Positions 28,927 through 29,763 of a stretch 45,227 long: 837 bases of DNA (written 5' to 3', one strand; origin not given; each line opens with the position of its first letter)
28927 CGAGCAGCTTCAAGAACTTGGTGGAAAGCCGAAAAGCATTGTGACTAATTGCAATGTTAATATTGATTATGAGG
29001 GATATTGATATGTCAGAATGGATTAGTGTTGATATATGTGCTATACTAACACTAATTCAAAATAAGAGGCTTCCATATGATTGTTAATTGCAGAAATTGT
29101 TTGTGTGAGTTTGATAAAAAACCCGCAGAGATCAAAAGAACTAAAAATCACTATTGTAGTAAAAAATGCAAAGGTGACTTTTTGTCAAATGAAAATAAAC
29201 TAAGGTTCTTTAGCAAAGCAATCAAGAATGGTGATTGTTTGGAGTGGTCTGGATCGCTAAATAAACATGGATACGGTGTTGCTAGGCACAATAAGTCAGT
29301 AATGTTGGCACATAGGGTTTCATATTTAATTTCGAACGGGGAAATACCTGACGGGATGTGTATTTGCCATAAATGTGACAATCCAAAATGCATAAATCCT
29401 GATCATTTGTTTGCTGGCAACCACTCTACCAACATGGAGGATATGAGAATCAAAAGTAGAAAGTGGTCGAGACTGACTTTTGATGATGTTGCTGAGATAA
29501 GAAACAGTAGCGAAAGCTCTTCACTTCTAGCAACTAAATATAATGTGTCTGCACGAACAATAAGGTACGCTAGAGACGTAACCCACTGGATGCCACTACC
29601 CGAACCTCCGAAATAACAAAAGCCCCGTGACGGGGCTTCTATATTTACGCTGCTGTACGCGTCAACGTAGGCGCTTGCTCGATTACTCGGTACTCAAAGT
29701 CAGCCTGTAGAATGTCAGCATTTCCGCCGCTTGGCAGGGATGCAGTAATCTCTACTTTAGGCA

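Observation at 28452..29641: Strong-promoter antisense island with an HNH endonuclease splitting the major-tail / G-GT-tape-measure operon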

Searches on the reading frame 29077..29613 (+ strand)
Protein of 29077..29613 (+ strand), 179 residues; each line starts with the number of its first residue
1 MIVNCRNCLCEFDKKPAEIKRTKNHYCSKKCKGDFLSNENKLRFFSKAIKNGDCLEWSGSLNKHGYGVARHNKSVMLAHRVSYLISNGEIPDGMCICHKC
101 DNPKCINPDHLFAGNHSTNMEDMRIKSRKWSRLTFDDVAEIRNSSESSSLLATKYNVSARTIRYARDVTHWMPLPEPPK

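Call 6: search_protein_families(library=pfam, proteins=[window:29077-29613:+], max_evalue=0.1)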
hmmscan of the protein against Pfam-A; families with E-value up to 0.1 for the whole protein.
window:29077-29613:+ (179 aa): 5 families
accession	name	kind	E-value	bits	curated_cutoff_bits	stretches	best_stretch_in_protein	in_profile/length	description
PF13392.12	HNH_3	-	2.9e-11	43.2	24.8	1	77-120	2-45/46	HNH endonuclease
PF04448.17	DUF551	-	5.1e-05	24.5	22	1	164-179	53-68/68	Protein of unknown function (DUF551)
PF05551.17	zf-His_Me_endon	-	0.00021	21.9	27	1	65-131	31-101/131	Zinc-binding loop region of homing endonuclease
PF02069.22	Metallothio_Pro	-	0.054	14.1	33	1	4-32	8-35/51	Prokaryotic metallothionein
PF10654.15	DUF2481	-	0.056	13.9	27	1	122-163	57-99/126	Protein of unknown function (DUF2481)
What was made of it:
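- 29581..29616 (+): 3' stump of the DUF551 gene (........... plus stop), read in frame as the end of the HNH ORF. Pfam DUF551 match to profile positions 53-68 of 68, E=5e-5 (call 6).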

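Call 7: search_protein_families(library=phrogs, proteins=[window:29077-29613:+], max_evalue=0.01)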
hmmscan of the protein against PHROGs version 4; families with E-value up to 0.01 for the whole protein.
window:29077-29613:+ (179 aa): 14 families
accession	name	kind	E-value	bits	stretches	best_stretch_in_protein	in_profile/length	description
phrog_1872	-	DNA, RNA and nucleotide metabolism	2.6e-27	96.8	1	49-133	31-119/166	endonuclease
phrog_3593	-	DNA, RNA and nucleotide metabolism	1.3e-24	88.1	1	5-130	14-147/210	HNH endonuclease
phrog_826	-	DNA, RNA and nucleotide metabolism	2.3e-24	87.5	1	36-124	66-159/281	HNH endonuclease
phrog_6254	-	DNA, RNA and nucleotide metabolism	1.8e-23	84.5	1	50-150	10-112/154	HNH endonuclease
phrog_59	-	DNA, RNA and nucleotide metabolism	4.4e-22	80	1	26-165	123-266/423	HNH endonuclease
phrog_4842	-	DNA, RNA and nucleotide metabolism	1.1e-17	65.3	1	38-115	61-139/154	HNH endonuclease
phrog_1492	-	DNA, RNA and nucleotide metabolism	8.9e-14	52.4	1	51-132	77-168/414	HNH endonuclease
phrog_99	-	DNA, RNA and nucleotide metabolism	3.1e-09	38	1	59-127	143-209/383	HNH endonuclease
phrog_924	-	unknown function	4.5e-05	24.2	1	159-179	131-151/267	-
phrog_7704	-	unknown function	0.00037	21.5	1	160-179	152-170/173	-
phrog_60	-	unknown function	0.0015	19.2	1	165-179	266-280/461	-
phrog_1271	-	DNA, RNA and nucleotide metabolism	0.0015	19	1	3-103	213-275/361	HNH endonuclease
phrog_14913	-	DNA, RNA and nucleotide metabolism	0.0049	17.9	1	3-40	100-136/149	HNH endonuclease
phrog_1891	-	DNA, RNA and nucleotide metabolism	0.007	16.8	1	63-113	149-202/255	HNH endonuclease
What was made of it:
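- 29077..29616 (+): HNH_3 endonuclease ORF, 179 aa: N-terminal Cys4 ribbon, HNH core, C-terminal three-helix domain, then a borrowed DUF551 tail. Pfam HNH_3 2.9e-11, zf-His_Me_endon 2e-4 (call 6); PHROG HNH families down to 2.6e-27 (call 7).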

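Call 9: search_dna_similar(query=window:29077-29613:+, collection=phages, mode=protein, max_rows=40)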
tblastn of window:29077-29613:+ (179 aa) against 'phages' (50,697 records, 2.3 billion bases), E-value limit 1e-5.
Records with a match: 1601; places in all: 2110; records where one place covers at least 80% of the query: 34.
Best place of each record, by identity: <60% 1601.
By first word of the organism name: Klebsiella 303; Escherichia 216; Mycobacterium 180; Streptomyces 111; Acinetobacter 100; Gordonia 98; Salmonella 72; Yersinia 72; Pseudomonas 57; Arthrobacter 39; and 66 more.
By host as written in the record: - 215; Klebsiella pneumoniae 168; Mycobacterium smegmatis mc2 155 129; Gordonia terrae 3612 76; Escherichia coli 57; Acinetobacter baumannii 41; Yersinia pestis 38; Streptomyces griseus ATCC 10137 32; and 355 more.
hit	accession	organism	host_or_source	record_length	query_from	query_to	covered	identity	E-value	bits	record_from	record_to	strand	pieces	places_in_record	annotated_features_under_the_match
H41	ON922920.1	Salmonella phage vB_SalS_PC192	Salmonella sp.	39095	33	172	78%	41.8%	6e-23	100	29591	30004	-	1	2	single-stranded DNA-binding protein | endonuclease I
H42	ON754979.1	Salmonella phage vB_SalM_PC127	Salmonella sp.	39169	33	172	78%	41.8%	6e-23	100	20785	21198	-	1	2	single-stranded DNA-binding protein | endonuclease I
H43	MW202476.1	Caudoviricetes sp.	Manatee Spring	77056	5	163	89%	36.5%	1e-20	94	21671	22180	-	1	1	endonuclease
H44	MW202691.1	Caudoviricetes sp.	Manatee Spring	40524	8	171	92%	34.4%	2e-21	96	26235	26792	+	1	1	endonuclease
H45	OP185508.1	Salmonella phage JSS1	Salmonella enterica serovar Cerro 87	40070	26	166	79%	39.9%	4e-24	103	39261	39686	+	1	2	hypothetical protein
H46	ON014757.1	Pseudanabaena phage Pam5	Pseudanabaena sp.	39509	5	179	98%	31.6%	6e-21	94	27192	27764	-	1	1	hypothetical protein | NinB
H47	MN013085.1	Klebsiella phage vB_KpnP_NahiliMali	Klebsiella pneumoniae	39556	35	172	77%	39.9%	9e-23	100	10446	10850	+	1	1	putative HNH endonuclease | putative ssDNA binding protein | putative endonuclease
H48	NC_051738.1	Mycobacterium phage ThulaThula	Mycobacterium smegmatis mc2 155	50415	3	177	98%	31.4%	8e-21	94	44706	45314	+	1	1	69: HNH endonuclease | 68: hypothetical protein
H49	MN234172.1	Mycobacterium phage ThulaThula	Mycobacterium smegmatis mc2 155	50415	3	177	98%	31.4%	8e-21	94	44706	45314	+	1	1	69: HNH endonuclease | 68: hypothetical protein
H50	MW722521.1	Salmonella phage S9-5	Salmonella enterica subsp. enterica ...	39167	13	158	82%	37.3%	5e-20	92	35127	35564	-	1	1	endonuclease | hypothetical protein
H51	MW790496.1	Salmonella phage vB_SalP_ABTNLsp11242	Salmonella enterica subsp. enterica ...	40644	13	158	82%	37.3%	5e-20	92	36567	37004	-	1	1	HNH endonuclease | hypothetical protein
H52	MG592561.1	Vibrio phage 1.191.O._10N.286.52.B4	Vibrio splendidus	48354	43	171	72%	42.0%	3e-24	103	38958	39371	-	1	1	hypothetical protein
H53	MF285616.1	Leclercia phage 10164-302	Leclercia adecarboxylata P10164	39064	35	176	79%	38.0%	2e-16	82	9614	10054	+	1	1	hypothetical protein | endonuclease | single-stranded DNA-binding protein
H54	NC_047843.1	Leclercia phage 10164-302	Leclercia adecarboxylata P10164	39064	35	176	79%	38.0%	2e-16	82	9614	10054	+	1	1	endonuclease (x2) | Gp2.5-like ssDNA binding protein and ssDNA annealing protein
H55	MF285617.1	Leclercia phage 10164RH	Leclercia adecarboxylata P10164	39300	35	176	79%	38.0%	2e-16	82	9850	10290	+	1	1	hypothetical protein | endonuclease | single-stranded DNA-binding protein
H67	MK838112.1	Aeromonas phage LAh_6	Aeromonas hydrophila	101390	31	178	83%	35.7%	1e-20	94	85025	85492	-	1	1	putative HNH endonuclease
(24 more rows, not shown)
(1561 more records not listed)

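Call 15: find_related_loci(query=window:29077-29613:+, collection=viral_contigs, flank=4000)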
Query window:29077-29613:+ (179 aa) in viral_contigs; peptide patterns used: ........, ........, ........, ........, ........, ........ (x = any residue, [..] = any of these).
227 stretches matched a pattern; 15 encode a relative of the query (tblastn E <= 1e-3); 15 distinct loci.
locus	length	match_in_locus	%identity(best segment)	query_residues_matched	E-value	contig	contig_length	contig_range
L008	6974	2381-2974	33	5-179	4e-29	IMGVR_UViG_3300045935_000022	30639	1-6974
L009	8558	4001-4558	36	4-175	3e-28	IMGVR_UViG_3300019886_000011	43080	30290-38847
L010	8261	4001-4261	49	42-128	2e-26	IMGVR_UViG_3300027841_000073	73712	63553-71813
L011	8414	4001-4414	37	48-171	5e-24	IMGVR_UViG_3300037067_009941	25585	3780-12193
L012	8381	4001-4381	37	9-128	2e-23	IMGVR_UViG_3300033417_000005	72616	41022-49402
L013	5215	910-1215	40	53-154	4e-23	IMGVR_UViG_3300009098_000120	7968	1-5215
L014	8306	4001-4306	40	53-154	4e-23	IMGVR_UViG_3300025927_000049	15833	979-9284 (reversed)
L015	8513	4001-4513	32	33-171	7e-21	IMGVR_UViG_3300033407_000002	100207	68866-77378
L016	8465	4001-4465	34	23-164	8e-21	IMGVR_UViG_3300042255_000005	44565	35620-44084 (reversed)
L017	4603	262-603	37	22-140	1e-20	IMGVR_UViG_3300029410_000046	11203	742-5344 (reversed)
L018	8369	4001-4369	36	14-129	2e-20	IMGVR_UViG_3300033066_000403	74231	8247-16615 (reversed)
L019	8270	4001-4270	41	41-128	1e-17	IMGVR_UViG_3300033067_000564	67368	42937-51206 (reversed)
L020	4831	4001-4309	32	77-162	1e-11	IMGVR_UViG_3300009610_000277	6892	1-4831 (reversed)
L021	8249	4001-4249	30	78-160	7e-7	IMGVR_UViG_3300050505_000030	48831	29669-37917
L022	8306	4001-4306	30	65-161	7e-7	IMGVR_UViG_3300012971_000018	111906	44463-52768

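Call 37: find_homologous_proteins(query=window:29077-29613:+, max_evalue=1e-10)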
Query window:29077-29613:+ (179 aa): 44 proteins with E <= 1e-10 among 52 candidates.
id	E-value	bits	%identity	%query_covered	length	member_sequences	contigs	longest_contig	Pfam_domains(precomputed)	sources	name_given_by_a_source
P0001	3.6e-119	413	97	100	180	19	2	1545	PF13392.13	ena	-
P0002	8.2e-89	314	74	100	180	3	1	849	PF13392.13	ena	-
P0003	1.1e-84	301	72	100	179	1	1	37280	PF13392.13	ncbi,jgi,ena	-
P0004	1.5e-84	301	70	100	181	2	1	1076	PF13392.13,PF05551.18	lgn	-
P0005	3.0e-80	286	67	99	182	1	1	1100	PF13392.13,PF05551.18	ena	-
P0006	1.0e-62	229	57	99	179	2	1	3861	PF13392.13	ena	-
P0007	8.3e-61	223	56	99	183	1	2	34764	PF13392.13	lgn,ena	-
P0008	8.6e-57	210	54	100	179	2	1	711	PF13392.13,PF05551.18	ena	-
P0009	2.7e-55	205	54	100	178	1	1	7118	PF13392.13,PF05551.18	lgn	-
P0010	8.5e-55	203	54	99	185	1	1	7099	PF13392.13,PF05551.18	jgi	jgi:hypothetical protein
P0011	1.7e-54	202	53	99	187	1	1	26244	PF13392.13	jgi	-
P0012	9.6e-52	194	51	99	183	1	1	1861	PF13392.13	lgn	-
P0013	1.9e-50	189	50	100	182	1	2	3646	PF13392.13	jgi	-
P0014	2.6e-45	173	46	99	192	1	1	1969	PF13392.13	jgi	-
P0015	1.4e-40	157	45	100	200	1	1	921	PF13392.13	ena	-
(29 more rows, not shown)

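Call 40: find_encoding_contigs(protein=P0003, flank=4000, max_places=3)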
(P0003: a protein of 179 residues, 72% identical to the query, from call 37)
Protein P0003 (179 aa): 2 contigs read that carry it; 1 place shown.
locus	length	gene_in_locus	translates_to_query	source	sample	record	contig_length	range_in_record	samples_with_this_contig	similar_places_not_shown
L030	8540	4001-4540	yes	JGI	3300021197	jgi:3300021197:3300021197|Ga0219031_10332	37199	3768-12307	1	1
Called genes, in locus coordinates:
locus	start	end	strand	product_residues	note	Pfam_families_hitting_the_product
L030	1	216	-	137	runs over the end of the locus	PF00959:Phage_lysozyme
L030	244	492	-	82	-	PF04545:Sigma70_r4 (weak), PF08281:Sigma70_r4_2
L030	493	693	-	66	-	-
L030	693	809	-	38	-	-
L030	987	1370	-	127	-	-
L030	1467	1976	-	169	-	-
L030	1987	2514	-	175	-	PF05565:Sipho_Gp157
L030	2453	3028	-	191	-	PF04404:ERF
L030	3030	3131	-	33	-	-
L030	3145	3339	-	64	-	-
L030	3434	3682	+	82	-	-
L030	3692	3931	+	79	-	-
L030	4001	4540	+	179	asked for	PF13392:HNH_3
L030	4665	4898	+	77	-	-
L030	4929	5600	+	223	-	PF09669:Phage_pRha, PF03374:ANT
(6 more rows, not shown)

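Call 41: find_encoding_contigs(protein=P0007, flank=4000, max_places=3)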
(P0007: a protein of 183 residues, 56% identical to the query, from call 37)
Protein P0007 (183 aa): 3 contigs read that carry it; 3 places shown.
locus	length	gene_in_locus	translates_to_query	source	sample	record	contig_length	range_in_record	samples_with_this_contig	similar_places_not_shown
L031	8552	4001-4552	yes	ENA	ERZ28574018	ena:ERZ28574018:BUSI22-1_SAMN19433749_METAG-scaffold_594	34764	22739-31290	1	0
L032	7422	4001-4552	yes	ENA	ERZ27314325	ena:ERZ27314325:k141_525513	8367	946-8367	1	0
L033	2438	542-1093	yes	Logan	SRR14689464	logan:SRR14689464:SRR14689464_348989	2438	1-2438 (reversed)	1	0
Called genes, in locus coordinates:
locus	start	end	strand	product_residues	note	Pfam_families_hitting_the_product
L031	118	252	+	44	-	-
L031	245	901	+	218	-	PF04404:ERF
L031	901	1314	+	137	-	PF00436:SSB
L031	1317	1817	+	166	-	PF05565:Sipho_Gp157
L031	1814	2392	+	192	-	PF00226:DnaJ (weak)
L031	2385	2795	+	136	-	-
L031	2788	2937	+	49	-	-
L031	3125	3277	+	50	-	-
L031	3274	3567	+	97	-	-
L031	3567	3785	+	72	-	-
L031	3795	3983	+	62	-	-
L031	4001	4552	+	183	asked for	PF13392:HNH_3 (weak)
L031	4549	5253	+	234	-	-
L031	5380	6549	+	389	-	PF01139:RtcB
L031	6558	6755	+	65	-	PF06806:DUF1233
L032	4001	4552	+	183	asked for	PF13392:HNH_3 (weak)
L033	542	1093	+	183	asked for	PF13392:HNH_3 (weak)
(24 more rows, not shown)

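Call 42: find_encoding_contigs(protein=P0011, flank=4000, max_places=3)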
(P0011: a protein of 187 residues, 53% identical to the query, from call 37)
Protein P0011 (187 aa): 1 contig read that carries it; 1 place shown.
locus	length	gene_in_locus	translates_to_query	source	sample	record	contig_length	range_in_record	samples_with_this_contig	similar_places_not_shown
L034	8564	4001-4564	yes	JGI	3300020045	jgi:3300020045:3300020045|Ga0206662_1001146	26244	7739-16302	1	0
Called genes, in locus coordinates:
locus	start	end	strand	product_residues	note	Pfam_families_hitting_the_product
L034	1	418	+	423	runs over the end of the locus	PF00772:DnaB, PF03796:DnaB_C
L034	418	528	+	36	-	-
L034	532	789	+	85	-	-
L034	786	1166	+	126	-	PF09643:YopX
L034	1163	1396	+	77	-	-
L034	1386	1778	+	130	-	-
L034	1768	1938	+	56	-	-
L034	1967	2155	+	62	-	-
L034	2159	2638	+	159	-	-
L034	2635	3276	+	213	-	-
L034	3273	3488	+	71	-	-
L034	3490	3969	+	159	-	-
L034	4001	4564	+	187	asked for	PF13392:HNH_3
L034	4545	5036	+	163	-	-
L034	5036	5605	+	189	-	PF05766:NinG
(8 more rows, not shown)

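Call 45: find_encoding_contigs(protein=P0009, flank=3000, max_places=2)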
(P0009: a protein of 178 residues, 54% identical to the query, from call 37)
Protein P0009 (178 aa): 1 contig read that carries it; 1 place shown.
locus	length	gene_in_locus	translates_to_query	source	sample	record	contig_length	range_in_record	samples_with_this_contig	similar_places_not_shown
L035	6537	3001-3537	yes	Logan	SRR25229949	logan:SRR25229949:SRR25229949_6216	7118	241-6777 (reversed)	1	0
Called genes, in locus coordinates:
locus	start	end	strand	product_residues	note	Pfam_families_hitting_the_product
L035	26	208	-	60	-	-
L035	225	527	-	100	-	-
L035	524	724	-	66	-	-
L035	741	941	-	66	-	-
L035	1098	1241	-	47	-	-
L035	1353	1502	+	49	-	-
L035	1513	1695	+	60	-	-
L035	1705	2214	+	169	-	PF04098:Rad52_Rad22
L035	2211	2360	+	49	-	-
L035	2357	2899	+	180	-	PF05565:Sipho_Gp157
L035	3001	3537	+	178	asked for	PF05551:zf-His_Me_endon (weak), PF13392:HNH_3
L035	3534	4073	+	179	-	-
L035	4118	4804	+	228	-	PF09669:Phage_pRha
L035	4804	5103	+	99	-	-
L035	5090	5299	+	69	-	-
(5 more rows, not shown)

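Call 46: find_encoding_contigs(protein=P0010, flank=3000, max_places=2)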
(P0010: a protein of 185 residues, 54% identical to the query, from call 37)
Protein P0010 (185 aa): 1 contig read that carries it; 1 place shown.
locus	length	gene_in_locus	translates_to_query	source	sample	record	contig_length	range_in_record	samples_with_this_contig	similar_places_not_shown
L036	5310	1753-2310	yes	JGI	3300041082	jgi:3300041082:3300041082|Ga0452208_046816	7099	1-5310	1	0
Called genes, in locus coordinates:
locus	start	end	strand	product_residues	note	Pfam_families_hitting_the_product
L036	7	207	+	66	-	-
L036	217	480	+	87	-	-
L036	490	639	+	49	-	-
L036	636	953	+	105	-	-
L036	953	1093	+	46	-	-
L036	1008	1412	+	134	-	-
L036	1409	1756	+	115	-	-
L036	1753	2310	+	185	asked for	PF05551:zf-His_Me_endon (weak), PF13392:HNH_3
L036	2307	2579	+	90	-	-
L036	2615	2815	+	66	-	-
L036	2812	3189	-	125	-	-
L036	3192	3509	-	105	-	-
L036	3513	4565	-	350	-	PF13229:Beta_helix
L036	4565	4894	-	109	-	-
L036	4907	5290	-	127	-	-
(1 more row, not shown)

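Call 47: find_encoding_contigs(protein=P0006, flank=3000, max_places=2)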
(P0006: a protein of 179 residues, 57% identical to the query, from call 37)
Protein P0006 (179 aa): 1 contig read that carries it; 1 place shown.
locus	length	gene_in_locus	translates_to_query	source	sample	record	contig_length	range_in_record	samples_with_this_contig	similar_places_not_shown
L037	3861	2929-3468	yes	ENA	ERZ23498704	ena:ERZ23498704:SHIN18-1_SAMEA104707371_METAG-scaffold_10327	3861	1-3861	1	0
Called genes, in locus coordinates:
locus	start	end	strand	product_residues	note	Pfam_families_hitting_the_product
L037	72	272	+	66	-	-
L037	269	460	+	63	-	-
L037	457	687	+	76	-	-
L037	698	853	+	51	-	-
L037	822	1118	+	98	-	PF07102:YbcO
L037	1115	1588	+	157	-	-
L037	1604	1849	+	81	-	-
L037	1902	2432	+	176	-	-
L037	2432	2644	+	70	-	-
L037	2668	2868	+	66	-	-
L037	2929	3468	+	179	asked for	PF13392:HNH_3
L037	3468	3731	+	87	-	-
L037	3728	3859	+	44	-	?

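Call 48: find_encoding_contigs(protein=P0001, flank=3000, max_places=4)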
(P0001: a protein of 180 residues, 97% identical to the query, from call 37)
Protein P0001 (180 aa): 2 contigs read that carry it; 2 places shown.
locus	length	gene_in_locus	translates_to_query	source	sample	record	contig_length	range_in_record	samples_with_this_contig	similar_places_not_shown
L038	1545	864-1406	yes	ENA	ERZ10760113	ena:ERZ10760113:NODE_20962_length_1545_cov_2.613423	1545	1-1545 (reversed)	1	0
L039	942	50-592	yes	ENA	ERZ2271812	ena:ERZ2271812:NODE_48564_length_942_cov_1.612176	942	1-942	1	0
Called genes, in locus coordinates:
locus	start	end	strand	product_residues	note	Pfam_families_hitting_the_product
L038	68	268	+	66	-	-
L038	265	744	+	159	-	-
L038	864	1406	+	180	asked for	PF13392:HNH_3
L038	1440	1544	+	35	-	?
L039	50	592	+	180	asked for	PF13392:HNH_3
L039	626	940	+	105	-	?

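Call 63: search_solved_structures(query=window:29077-29613:+, max_evalue=0.01, show_alignments=2)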
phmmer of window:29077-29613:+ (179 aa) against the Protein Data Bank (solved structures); distinct sequences matched with E-value up to 0.01: 0.
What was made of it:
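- On HNH_3 / His-Me finger endonuclease: No PDB sequence match (call 63)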

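Call 72: find_related_loci(query=A1, collection=viral_contigs, flank=1500)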
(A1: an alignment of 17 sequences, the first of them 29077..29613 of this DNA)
Query A1 (179 aa) in viral_contigs; peptide patterns used: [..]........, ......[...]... (x = any residue, [..] = any of these).
600 stretches matched a pattern (row limit reached: there are more); 598 encode a relative of the query (tblastn E <= 1e-3); the best 80 are kept; 80 distinct loci.
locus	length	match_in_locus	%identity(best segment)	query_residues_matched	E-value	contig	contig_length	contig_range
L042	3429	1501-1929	43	32-171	2e-35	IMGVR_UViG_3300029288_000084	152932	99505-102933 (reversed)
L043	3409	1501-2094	38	1-171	6e-32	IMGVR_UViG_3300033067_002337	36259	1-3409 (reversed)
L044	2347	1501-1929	39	44-177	1e-31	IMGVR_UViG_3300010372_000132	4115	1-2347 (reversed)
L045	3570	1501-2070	35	4-171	5e-31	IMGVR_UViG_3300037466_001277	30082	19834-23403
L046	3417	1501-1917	42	46-175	1e-30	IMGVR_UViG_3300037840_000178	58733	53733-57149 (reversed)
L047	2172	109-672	37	7-172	2e-30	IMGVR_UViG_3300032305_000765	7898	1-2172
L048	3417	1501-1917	39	43-171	7e-30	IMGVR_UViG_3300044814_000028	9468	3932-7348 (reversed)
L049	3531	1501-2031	37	4-162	6e-30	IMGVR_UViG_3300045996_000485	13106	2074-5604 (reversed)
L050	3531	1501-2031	36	5-171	5e-30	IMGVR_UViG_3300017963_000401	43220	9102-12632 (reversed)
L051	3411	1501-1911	43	43-171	5e-30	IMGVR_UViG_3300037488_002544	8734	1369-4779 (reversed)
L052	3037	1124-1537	42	43-172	1e-29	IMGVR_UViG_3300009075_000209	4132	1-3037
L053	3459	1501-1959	38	43-179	7e-29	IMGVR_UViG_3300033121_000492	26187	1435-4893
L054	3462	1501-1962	40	16-162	2e-28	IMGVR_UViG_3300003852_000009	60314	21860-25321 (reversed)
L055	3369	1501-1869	41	41-162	2e-28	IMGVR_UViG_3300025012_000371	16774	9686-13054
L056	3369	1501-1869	41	41-162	2e-28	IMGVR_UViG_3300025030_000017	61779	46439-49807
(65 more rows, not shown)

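Call 78: predict_structure(alignment_id=A1)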
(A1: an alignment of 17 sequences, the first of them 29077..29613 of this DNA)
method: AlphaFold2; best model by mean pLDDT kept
length: 179 residues; sequences in the alignment: 17
mean_pLDDT: 84.7   pTM: 0.60
mean pLDDT of the five models: 84.7, 83.7, 83.5, 83.2, 82.9
residues with pLDDT >= 90: 84; 70-90: 72; 50-70: 18; < 50: 5
segments of 3 or more residues with pLDDT < 50: none
pLDDT, mean of each block of 10 residues (from residue 1): 93 91 91 90 92 91 92 92 92 87 89 82 59 75 90 82 79 54
secondary structure, 60 per line:
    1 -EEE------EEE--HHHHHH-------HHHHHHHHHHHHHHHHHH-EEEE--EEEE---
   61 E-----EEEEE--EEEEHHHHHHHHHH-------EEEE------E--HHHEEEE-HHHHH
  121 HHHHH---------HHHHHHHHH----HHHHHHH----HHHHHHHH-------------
elements in order: E2-4 E11-13 H16-21 H29-46 E48-51 E54-57 E67-71 E74-77 H78-87 E95-98 E111-114 H116-125 H135-143 H148-154 H159-166
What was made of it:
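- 29077..29616 (+): AF2 pLDDT 84.7 (call 78).
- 29581..29616 (+): The tail is predicted to be coil, pLDDT 54 (call 78)
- The tail is predicted to be disordered (call 78).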
